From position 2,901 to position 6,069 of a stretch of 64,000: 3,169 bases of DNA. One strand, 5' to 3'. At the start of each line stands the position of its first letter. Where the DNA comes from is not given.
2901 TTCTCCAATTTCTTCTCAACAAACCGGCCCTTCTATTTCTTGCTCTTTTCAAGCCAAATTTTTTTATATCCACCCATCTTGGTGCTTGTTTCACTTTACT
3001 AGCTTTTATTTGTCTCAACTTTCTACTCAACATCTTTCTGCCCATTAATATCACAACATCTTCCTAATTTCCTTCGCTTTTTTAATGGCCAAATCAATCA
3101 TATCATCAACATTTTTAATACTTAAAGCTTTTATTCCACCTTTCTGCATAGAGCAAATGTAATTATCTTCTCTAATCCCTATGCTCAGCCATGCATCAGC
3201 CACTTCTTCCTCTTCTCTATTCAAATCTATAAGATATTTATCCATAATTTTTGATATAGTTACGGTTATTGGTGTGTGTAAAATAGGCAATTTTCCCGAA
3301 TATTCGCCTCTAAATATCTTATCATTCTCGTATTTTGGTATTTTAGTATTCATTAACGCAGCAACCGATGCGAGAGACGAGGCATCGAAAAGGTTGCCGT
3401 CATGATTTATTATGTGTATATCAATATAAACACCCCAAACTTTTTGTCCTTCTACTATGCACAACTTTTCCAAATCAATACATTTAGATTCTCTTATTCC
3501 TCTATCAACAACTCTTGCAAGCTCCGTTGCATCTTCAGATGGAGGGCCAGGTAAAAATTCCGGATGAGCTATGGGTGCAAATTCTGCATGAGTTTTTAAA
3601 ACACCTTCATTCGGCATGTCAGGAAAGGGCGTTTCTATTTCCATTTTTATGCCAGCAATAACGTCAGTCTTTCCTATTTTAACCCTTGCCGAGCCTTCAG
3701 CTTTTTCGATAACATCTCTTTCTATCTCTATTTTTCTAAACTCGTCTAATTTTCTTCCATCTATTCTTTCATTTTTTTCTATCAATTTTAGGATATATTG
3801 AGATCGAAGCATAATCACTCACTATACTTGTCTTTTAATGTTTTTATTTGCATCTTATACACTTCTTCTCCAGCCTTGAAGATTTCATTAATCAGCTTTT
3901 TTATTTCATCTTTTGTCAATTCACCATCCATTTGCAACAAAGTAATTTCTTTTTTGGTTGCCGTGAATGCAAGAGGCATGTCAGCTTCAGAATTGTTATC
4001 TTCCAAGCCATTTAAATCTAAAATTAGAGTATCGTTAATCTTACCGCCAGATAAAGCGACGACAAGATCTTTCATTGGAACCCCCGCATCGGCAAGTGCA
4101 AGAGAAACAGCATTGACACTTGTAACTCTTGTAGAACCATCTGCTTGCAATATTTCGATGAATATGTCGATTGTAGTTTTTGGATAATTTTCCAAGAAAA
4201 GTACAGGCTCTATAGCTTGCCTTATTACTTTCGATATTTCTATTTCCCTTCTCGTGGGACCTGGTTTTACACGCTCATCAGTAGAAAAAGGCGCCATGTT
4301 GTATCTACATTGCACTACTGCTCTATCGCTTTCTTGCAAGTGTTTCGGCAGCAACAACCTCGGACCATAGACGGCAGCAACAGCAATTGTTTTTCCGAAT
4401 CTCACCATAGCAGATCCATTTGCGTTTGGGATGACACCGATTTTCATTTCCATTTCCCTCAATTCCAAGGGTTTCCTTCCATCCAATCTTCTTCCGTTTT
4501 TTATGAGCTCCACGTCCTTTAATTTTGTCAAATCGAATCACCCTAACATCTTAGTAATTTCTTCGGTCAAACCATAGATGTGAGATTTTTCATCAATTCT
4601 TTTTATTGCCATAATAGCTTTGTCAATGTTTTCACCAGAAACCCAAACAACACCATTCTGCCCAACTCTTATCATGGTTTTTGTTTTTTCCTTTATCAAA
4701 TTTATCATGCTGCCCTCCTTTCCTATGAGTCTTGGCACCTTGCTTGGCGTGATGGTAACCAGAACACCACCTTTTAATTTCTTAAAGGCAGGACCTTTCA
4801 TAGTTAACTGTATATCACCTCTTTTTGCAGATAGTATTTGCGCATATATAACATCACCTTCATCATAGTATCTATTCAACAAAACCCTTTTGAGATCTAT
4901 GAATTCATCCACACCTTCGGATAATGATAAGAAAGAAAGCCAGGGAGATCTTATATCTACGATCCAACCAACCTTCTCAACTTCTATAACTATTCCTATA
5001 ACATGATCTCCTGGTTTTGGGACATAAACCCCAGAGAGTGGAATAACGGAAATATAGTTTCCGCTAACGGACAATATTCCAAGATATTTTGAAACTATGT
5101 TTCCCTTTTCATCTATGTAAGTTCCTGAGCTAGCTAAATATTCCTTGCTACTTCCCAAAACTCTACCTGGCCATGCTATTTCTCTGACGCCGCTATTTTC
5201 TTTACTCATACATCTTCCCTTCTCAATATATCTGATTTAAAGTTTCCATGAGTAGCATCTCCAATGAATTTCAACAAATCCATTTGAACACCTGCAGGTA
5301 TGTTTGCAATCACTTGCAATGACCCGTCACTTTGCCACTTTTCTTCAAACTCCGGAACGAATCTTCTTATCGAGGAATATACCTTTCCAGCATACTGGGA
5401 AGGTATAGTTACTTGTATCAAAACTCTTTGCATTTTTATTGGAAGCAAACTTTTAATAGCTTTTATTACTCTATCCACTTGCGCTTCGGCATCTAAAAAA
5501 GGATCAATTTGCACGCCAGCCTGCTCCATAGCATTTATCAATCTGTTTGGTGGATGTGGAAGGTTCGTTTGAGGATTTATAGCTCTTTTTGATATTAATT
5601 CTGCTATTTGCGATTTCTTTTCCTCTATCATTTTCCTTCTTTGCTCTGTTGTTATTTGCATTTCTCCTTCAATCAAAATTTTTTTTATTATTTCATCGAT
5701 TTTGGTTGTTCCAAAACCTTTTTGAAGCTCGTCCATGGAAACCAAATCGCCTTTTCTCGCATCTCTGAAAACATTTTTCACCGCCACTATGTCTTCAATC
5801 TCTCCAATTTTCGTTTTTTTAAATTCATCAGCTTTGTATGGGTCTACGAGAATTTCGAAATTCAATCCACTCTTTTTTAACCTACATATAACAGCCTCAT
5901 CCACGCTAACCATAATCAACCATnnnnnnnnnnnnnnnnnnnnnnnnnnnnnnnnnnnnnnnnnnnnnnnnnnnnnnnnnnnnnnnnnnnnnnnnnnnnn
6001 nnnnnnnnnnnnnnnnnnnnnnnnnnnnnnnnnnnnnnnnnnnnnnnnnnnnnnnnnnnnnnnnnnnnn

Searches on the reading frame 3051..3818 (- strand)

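Call 20: search_protein_families(library=pfam, proteins=[window:3051-3818:-], max_evalue=0.001)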
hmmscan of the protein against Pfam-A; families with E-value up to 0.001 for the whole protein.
window:3051-3818:- (255 aa): 2 families
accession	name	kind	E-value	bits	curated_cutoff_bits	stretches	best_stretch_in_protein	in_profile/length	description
PF01138.27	RNase_PH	-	4.3e-37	127.9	25.5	1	26-161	1-130/130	3' exoribonuclease family, domain 1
PF03725.20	RNase_PH_C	-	4.8e-16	58.9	20.8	1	181-246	1-66/67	3' exoribonuclease family, domain 2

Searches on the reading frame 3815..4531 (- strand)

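Call 20: search_protein_families(library=pfam, proteins=[window:3815-4531:-], max_evalue=0.001)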
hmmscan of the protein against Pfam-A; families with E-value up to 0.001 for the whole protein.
window:3815-4531:- (238 aa): 2 families
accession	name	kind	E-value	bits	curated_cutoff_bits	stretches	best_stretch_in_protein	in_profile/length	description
PF01138.27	RNase_PH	-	3.6e-38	131.4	25.5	1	23-152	1-130/130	3' exoribonuclease family, domain 1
PF03725.20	RNase_PH_C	-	6.1e-14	52.2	20.8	1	155-215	1-62/67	3' exoribonuclease family, domain 2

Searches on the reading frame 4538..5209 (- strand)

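Call 20: search_protein_families(library=pfam, proteins=[window:4538-5209:-], max_evalue=0.001)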
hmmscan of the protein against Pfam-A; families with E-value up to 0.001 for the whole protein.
window:4538-5209:- (223 aa): 7 families
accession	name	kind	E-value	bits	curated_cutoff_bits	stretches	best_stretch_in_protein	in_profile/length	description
PF00013.35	KH_1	-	8.2e-09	35.5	21.5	1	151-205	4-64/66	KH domain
PF14382.12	ECR1_N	-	1.9e-08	34.4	27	1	11-48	1-37/38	Exosome complex exonuclease RRP4 N-terminal region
PF15985.11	KH_6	-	4.4e-08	33.8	27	1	148-194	1-45/47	KH domain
PF21266.3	RRP4_S1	-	1.7e-07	31.8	27.3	1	62-124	2-70/73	RRP4, S1 domain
PF22625.2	ECR1_N_2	-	4.7e-06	26.7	27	1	9-58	1-50/51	Exosome RNA binding protein RRP4 N-terminal domain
PF07650.23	KH_2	-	1.9e-05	24.8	22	1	147-196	25-74/78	KH domain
PF21262.3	RRP40_S1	-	7.3e-05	23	27.1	0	62-130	1-64/83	Exosome complex component RRP40, S1 domain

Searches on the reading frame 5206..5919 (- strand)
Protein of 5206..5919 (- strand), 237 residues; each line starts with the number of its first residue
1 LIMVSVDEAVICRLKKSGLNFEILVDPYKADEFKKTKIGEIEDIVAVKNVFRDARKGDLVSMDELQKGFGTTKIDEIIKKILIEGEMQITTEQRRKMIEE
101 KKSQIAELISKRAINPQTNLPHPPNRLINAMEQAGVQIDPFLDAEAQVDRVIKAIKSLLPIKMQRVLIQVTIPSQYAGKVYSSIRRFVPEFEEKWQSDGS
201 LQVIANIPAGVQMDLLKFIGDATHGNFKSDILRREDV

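Call 20: search_protein_families(library=pfam, proteins=[window:5206-5919:-], max_evalue=0.001)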
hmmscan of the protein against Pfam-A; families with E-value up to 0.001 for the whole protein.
window:5206-5919:- (237 aa): 3 families
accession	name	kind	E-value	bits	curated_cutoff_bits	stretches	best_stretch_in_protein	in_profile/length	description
PF01172.24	SBDS_N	-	5.8e-25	87.5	24.6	1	9-95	2-88/88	Shwachman-Bodian-Diamond syndrome (SBDS) N-terminal domain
PF09377.16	SBDS_domain_II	-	6.7e-20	71.2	27.2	1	104-163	2-61/62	SBDS protein, domain II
PF20268.4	SBDS_C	-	2.7e-12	46.9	27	1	167-232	2-69/71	SBDS protein, C-terminal domain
